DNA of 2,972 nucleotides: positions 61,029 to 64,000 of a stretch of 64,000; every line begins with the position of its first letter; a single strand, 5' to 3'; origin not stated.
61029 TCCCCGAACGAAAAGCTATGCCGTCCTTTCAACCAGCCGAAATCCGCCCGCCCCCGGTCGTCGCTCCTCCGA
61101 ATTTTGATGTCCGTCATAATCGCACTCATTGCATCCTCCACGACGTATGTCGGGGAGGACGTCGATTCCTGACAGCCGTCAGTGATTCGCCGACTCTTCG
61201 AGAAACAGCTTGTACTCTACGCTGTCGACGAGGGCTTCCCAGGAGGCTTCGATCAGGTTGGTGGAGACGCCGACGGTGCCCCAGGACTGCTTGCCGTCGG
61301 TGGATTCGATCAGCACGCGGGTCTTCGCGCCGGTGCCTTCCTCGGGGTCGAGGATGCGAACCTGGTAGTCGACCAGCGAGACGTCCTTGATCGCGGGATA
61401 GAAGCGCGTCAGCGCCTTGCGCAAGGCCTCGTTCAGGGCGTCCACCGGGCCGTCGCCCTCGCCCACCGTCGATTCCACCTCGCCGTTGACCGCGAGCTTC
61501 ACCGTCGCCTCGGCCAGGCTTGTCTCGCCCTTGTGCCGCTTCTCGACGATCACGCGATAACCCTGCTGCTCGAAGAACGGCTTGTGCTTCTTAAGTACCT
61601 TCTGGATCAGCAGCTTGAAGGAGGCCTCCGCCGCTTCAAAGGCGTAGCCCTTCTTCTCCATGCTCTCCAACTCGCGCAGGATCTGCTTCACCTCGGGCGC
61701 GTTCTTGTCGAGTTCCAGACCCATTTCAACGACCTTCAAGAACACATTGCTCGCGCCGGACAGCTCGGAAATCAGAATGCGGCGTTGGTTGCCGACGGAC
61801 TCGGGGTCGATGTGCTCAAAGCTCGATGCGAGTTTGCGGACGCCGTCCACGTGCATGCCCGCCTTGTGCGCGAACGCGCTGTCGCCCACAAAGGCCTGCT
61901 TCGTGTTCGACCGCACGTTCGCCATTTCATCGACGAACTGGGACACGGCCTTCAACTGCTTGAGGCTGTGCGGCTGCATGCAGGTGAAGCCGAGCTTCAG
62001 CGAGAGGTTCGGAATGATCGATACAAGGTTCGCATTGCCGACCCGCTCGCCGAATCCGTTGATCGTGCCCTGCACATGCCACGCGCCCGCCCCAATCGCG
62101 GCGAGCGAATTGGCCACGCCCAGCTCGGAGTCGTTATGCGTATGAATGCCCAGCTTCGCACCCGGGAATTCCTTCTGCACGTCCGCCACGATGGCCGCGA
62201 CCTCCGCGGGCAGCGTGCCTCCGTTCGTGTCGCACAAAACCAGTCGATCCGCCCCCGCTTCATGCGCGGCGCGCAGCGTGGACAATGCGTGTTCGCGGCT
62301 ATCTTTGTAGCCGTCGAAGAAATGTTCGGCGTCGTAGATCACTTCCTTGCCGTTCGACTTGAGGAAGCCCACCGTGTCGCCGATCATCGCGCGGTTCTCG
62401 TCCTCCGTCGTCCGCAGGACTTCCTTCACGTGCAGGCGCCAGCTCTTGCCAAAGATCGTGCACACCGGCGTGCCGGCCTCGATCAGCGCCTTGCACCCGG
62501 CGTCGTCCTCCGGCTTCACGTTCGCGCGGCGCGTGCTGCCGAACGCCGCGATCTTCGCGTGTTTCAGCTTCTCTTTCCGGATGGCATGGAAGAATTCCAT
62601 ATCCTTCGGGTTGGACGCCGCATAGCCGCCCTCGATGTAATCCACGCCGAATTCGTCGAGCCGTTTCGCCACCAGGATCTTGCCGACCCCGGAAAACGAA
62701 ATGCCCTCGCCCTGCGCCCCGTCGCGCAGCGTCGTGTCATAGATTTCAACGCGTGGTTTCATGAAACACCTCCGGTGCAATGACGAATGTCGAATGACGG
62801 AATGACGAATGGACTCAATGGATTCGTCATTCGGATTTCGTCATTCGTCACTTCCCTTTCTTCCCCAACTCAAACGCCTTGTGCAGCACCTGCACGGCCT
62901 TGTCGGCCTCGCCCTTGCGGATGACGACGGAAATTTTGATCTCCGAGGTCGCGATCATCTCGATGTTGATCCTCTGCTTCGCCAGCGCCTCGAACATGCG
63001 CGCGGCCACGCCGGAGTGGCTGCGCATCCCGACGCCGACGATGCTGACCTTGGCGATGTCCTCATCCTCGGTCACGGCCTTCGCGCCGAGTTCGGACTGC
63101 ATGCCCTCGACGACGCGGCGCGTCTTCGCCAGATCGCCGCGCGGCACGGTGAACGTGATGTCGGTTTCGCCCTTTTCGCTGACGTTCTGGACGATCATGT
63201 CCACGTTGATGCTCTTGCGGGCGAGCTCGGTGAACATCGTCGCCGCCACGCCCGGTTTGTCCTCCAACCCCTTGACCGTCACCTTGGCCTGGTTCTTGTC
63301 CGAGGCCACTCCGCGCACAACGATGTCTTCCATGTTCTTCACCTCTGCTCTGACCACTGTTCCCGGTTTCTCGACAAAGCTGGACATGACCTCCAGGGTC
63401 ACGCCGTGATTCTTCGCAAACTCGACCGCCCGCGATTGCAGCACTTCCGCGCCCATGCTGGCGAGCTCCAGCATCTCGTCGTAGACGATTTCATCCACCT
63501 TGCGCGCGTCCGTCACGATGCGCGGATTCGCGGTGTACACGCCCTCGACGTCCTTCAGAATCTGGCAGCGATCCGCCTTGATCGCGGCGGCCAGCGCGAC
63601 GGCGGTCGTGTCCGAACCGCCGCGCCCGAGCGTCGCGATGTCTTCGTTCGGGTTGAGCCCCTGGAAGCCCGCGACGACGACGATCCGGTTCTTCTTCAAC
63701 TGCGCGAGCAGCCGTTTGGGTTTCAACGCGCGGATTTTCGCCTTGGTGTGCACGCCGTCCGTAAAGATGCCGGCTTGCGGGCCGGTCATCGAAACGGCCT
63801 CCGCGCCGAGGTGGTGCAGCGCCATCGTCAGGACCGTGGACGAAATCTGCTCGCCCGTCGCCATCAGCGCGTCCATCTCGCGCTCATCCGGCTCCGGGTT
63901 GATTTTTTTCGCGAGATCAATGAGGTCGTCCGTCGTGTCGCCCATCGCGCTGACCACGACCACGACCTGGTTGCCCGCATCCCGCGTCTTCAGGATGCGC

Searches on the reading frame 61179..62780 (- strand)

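Call 77: search_protein_families(library=ncbifam, proteins=[window:61179-62780:-], max_evalue=0.00001)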
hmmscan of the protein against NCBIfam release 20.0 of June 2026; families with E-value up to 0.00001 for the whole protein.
window:61179-62780:- (533 aa): 20 families
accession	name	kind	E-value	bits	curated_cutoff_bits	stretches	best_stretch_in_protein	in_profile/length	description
TIGR00977.1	citramal_synth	equivalog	3.4e-226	751.6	450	1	11-530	2-522/526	citramalate synthase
NF002085.0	PRK00915.1-2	subfamily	2.2e-84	284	517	1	8-524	11-499/504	2-isopropylmalate synthase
TIGR00973.1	leuA_bact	equivalog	1e-77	261.7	598.7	1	10-521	1-493/494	2-isopropylmalate synthase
NF002086.0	PRK00915.1-3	equivalog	1.5e-77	261.3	532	1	7-525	3-502/516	2-isopropylmalate synthase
TIGR02090.1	LEU1_arch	subfamily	1.7e-71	241.2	484.75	1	11-381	1-354/363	isopropylmalate/citramalate/homocitrate synthases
NF002088.0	PRK00915.1-5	equivalog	1.3e-70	238.3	697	1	10-522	3-496/514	2-isopropylmalate synthase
NF002087.0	PRK00915.1-4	equivalog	4.9e-68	229.9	729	1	7-522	3-500/516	2-isopropylmalate synthase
NF002084.0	PRK00915.1-1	equivalog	1.2e-66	225.4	748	1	7-521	1-496/523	2-isopropylmalate synthase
NF041069.1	IPMS_Sufob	equivalog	1.9e-62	211.7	600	1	11-396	1-369/371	isopropylmalate synthase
TIGR02146.1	LysS_fung_arch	equivalog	8.7e-61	206.1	413.55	1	13-370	1-341/344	homocitrate synthase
TIGR02660.1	nifV_homocitr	equivalog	1e-59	202.7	462.9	1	11-377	2-354/365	homocitrate synthase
NF042433.1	CitmalDyn_Leptosp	equivalog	5.9e-50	170.3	950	1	8-493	5-470/514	(R)-citramalate synthase CimA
NF042434.1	IPMS_Lepto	equivalog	3.9e-39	134.7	500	1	11-371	6-369/374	2-isopropylmalate synthase LeuA2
NF002991.1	PRK03739.1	subfamily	5.4e-24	84.8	455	1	210-521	237-548/550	2-isopropylmalate synthase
NF006049.0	PRK08195.1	subfamily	6.1e-20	71.5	229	1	169-257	154-243/344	4-hyroxy-2-oxovalerate/4-hydroxy-2-oxopentanoic acid aldolase,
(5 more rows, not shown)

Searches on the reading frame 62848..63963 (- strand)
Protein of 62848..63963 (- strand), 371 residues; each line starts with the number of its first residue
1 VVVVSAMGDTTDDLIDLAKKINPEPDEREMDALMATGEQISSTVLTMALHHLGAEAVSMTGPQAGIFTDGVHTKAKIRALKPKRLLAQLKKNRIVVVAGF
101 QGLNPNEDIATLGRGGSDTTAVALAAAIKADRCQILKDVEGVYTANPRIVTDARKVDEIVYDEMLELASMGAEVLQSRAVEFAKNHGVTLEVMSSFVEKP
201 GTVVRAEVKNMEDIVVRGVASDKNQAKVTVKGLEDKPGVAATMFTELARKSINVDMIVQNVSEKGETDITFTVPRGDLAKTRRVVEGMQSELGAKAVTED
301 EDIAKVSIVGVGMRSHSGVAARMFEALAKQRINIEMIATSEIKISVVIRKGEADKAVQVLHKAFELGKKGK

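Call 77: search_protein_families(library=ncbifam, proteins=[window:62848-63963:-], max_evalue=0.00001)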
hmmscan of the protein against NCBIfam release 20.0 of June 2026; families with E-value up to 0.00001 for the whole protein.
window:62848-63963:- (371 aa): 26 families (the best 25 are shown)
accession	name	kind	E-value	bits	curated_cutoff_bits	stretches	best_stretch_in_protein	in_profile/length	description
NF005155.0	PRK06635.1-4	equivalog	8.1e-159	529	346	1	2-368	38-405/407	aspartate kinase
NF005656.0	PRK07431.1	equivalog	1.6e-146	489.3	657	1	2-368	38-413/587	aspartate kinase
NF005153.0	PRK06635.1-1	equivalog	2.1e-143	478.3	585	1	2-369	38-410/421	aspartate kinase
NF005154.0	PRK06635.1-2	equivalog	5.2e-143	477.3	376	1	1-368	38-406/407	aspartate kinase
NF005156.0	PRK06635.1-5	equivalog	5.9e-138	460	594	1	2-368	38-404/411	aspartate kinase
TIGR00657.1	asp_kinases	subfamily_domain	1.9e-120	402.9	208.7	1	2-365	38-441/442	aspartate kinase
TIGR00656.1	asp_kin_monofn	equivalog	4.1e-116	388.3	402.25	1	1-366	37-406/407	aspartate kinase, monofunctional class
NF005161.0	PRK06635.2-5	equivalog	1.8e-105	353.1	586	1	1-366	39-402/402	aspartate kinase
NF006068.0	PRK08210.1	equivalog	7.4e-94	315.1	474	1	2-368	38-404/405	aspartate kinase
NF004938.0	PRK06291.1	equivalog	2.2e-85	287.1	528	1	27-369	119-466/468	aspartate kinase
NF006459.0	PRK08841.1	equivalog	7e-83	278.8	535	1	1-364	39-378/395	aspartate kinase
NF005157.0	PRK06635.2-1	equivalog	3.1e-80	270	832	1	1-365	38-400/401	aspartate kinase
NF005158.0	PRK06635.2-2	equivalog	2.2e-70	237.6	717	1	1-365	37-399/401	aspartate kinase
NF006959.0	PRK09436.1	equivalog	1.7e-68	231.5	726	1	29-364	118-459/819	bifunctional aspartate kinase/homoserine dehydrogenase I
NF006570.0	PRK09084.1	equivalog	4e-57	194.3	455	1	5-364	87-448/452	lysine-sensitive aspartokinase 3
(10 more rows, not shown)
